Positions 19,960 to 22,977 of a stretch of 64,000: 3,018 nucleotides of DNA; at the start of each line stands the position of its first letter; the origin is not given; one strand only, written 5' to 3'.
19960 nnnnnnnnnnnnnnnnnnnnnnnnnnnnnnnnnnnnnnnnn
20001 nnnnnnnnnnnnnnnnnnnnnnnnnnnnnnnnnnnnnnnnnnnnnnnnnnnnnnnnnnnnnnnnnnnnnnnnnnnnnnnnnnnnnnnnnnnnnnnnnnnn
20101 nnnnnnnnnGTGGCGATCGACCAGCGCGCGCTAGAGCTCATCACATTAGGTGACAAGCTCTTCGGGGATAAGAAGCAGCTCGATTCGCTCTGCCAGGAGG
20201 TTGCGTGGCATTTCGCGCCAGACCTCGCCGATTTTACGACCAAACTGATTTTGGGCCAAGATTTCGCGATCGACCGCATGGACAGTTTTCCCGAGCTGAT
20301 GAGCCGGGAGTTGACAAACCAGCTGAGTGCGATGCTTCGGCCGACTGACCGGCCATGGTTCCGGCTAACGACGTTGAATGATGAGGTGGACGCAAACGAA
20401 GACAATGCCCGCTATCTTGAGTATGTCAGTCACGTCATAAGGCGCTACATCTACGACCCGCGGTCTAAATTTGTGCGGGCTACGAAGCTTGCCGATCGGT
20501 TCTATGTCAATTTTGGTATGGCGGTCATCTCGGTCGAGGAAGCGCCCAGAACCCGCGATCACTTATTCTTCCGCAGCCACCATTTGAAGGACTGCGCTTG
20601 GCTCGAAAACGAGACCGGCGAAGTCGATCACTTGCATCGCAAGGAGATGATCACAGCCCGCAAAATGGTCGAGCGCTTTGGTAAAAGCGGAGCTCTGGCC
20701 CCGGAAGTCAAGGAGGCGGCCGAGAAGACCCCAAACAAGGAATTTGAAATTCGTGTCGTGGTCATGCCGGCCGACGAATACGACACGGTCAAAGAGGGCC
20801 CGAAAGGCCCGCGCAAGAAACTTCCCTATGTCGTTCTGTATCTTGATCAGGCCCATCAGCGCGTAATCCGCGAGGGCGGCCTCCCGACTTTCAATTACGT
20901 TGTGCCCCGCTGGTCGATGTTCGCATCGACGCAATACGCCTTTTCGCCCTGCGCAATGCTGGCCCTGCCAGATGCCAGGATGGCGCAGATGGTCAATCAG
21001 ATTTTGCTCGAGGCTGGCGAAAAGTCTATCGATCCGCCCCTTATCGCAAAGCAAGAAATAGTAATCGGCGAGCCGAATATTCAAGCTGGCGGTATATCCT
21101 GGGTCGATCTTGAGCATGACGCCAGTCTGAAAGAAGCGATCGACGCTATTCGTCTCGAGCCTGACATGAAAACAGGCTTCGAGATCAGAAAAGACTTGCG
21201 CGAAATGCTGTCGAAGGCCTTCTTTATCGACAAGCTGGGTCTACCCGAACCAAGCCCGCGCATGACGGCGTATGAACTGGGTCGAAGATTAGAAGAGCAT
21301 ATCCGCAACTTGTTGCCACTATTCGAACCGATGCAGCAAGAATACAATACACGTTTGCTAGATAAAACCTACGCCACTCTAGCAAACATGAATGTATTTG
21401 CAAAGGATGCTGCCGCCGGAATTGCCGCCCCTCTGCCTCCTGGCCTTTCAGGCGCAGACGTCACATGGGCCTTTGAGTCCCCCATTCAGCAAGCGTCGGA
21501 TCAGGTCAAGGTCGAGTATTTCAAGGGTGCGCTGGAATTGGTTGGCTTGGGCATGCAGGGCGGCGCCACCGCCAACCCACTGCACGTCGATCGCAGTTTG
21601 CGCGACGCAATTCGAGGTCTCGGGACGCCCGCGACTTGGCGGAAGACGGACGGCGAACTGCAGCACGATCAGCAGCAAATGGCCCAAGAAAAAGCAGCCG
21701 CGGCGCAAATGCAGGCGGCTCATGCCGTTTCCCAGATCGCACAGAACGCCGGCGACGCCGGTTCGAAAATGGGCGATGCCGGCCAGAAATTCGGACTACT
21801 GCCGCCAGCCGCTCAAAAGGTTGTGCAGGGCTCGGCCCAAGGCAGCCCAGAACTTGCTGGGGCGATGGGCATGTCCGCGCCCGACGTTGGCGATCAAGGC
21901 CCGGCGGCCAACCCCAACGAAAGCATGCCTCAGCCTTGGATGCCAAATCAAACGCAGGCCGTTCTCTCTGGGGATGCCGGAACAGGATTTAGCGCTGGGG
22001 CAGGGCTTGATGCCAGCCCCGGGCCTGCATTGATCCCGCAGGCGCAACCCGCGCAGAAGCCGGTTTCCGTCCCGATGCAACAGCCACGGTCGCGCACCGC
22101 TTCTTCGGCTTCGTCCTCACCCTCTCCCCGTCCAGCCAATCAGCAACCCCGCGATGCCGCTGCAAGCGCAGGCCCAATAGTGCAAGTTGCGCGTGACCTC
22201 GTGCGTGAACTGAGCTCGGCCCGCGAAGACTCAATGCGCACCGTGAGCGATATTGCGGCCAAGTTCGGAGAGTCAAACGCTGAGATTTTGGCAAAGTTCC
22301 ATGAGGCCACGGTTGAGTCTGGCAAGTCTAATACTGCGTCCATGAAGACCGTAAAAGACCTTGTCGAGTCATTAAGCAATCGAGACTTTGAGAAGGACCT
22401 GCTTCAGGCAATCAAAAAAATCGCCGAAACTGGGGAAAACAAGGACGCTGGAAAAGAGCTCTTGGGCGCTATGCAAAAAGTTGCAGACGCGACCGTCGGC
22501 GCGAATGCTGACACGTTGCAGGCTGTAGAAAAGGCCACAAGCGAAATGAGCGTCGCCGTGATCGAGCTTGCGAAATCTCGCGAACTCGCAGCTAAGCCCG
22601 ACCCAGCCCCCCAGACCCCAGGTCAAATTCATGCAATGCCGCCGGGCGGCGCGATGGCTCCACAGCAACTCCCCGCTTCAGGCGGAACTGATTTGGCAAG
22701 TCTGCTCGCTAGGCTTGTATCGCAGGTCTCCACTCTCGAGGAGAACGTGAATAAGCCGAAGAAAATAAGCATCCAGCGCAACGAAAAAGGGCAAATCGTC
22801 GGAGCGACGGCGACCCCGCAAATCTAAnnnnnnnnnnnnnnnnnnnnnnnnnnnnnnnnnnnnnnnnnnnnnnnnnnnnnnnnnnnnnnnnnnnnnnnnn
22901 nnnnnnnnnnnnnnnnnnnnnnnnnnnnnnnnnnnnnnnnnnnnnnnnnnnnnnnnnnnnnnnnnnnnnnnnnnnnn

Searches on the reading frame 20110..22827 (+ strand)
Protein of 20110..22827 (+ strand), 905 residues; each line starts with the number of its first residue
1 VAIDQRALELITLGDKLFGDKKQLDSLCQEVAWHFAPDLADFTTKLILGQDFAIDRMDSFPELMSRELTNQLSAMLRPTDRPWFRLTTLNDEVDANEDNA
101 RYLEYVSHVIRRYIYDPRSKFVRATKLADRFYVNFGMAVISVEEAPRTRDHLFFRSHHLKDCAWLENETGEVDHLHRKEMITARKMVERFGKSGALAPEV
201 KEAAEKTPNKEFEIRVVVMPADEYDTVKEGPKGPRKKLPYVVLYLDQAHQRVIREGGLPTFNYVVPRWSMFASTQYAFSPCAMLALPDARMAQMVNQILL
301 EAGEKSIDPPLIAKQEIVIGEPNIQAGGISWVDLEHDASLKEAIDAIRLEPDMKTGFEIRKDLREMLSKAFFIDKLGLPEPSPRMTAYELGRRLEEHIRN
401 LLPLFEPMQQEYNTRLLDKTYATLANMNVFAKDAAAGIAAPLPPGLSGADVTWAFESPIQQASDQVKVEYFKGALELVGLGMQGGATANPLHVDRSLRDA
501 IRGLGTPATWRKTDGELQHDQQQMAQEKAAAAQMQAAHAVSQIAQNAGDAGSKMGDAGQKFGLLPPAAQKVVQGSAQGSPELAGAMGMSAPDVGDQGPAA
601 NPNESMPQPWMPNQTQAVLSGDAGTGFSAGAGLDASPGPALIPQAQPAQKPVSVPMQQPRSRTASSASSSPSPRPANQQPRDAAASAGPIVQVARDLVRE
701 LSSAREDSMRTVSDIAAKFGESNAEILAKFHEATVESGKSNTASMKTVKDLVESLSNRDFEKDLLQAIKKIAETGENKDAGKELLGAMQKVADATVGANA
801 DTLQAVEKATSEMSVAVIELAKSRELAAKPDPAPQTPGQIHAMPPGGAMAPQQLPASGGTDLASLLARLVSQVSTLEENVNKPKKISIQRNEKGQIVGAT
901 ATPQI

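Call 10: search_protein_families(library=phrogs, proteins=[window:20110-22827:+], max_evalue=0.00001)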
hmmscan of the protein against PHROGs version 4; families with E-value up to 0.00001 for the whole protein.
window:20110-22827:+ (905 aa): 4 families
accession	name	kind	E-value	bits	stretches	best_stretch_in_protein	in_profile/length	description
phrog_332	-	connector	3.5e-61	208.2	1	64-570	68-555/560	head-tail adaptor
phrog_449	-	connector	3.9e-33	115.7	1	10-550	8-514/520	head-tail adaptor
phrog_21643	-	unknown function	9e-19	68.6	1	297-555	9-258/268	-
phrog_21528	-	unknown function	1.2e-09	39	1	65-222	65-217/224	-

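Call 70: search_dna_similar(query=window:20110-22824:+, collection=phages, mode=protein, max_rows=15)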
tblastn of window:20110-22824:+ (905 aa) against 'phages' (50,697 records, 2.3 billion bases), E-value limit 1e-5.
Records with a match: 153; places in all: 153; records where one place covers at least 80% of the query: 0.
Best place of each record, by identity: <60% 153.
By first word of the organism name: Vibrio 44; Pelagibacter 23; Escherichia 15; Salmonella 12; Caudoviricetes 10; Pseudomonas 5; Bordetella 5; Burkholderia 5; Acinetobacter 5; Caulobacter 4; and 13 more.
By host as written in the record: - 45; Candidatus Pelagibacter ubique HTCC1062 14; Vibrio cholerae 2095 9; Vibrio cholerae 7; Candidatus Pelagibacter sp. HTCC1062 4; Escherichia coli O157:H7 4; Caulobacter vibrioides CB15 3; Vibrio crassostreae 3; and 46 more.
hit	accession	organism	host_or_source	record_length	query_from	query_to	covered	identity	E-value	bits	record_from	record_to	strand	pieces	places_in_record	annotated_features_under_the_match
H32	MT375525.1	Pelagibacter phage Greip EXVC021P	Candidatus Pelagibacter ubique HTCC1062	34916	1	517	57%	27.0%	5e-39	164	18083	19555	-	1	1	head-tail connector protein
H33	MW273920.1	Pelagibacter phage HTVC024P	Candidatus Pelagibacter sp. HTCC1062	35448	1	517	57%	26.1%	4e-39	164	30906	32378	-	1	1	head-tail connector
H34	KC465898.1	Pelagibacter phage HTVC010P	Candidatus Pelagibacter ubique HTCC1062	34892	10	517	56%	25.9%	9e-36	153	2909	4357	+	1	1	head-tail connector protein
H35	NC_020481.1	Pelagibacter phage HTVC010P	Candidatus Pelagibacter ubique HTCC1062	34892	10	517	56%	25.9%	9e-36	153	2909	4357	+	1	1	head-tail adaptor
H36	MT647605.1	Pelagibacter phage Lederberg EXVC029P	Candidatus Pelagibacter ubique HTCC1062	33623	1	517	57%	25.3%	1e-33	146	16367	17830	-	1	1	putative head-tail connector protein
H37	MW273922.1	Pelagibacter phage HTVC034P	Candidatus Pelagibacter sp. HTCC1062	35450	10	517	56%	25.3%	2e-34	149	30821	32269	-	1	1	head-tail connector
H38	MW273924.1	Pelagibacter phage HTVC100P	Candidatus Pelagibacter sp. HTCC7211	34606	7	515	56%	25.1%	1e-33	146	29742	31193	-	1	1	head-tail connector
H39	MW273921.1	Pelagibacter phage HTVC028P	Candidatus Pelagibacter sp. HTCC1062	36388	16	559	60%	23.5%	4e-25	119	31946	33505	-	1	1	head-tail connector protein | hypothetical protein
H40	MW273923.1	Pelagibacter phage HTVC035P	Candidatus Pelagibacter sp. HTCC1062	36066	10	517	56%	25.1%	4e-31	138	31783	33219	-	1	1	head-tail connector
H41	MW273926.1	Pelagibacter phage HTVC204P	Candidatus Pelagibacter sp. FZCC0015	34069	10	517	56%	24.6%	3e-34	148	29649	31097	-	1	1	head-tail connector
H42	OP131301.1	Pelagibacter phage Skadi-4 EXVC104P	Candidatus Pelagibacter ubique HTCC1062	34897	16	479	51%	25.8%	2e-30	135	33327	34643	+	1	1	similar to head-tail connector/portal protein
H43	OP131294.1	Pelagibacter phage Skadi-6 EXVC106P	Candidatus Pelagibacter ubique HTCC1062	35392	16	479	51%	25.8%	2e-30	135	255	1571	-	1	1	similar to head-tail connector/portal protein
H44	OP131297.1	Pelagibacter phage Skadi-3 EXVC103P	Candidatus Pelagibacter ubique HTCC1062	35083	16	479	51%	25.8%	6e-30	134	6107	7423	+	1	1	head-tail connector/portal protein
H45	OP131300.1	Pelagibacter phage Skadi-7 EXVC107P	Candidatus Pelagibacter ubique HTCC1062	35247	16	479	51%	25.8%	6e-30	134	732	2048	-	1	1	head-tail connector/portal protein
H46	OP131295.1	Pelagibacter phage Skadi-10 EXVC110P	Candidatus Pelagibacter ubique HTCC1062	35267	16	479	51%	25.8%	6e-30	134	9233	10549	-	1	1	head-tail connector/portal protein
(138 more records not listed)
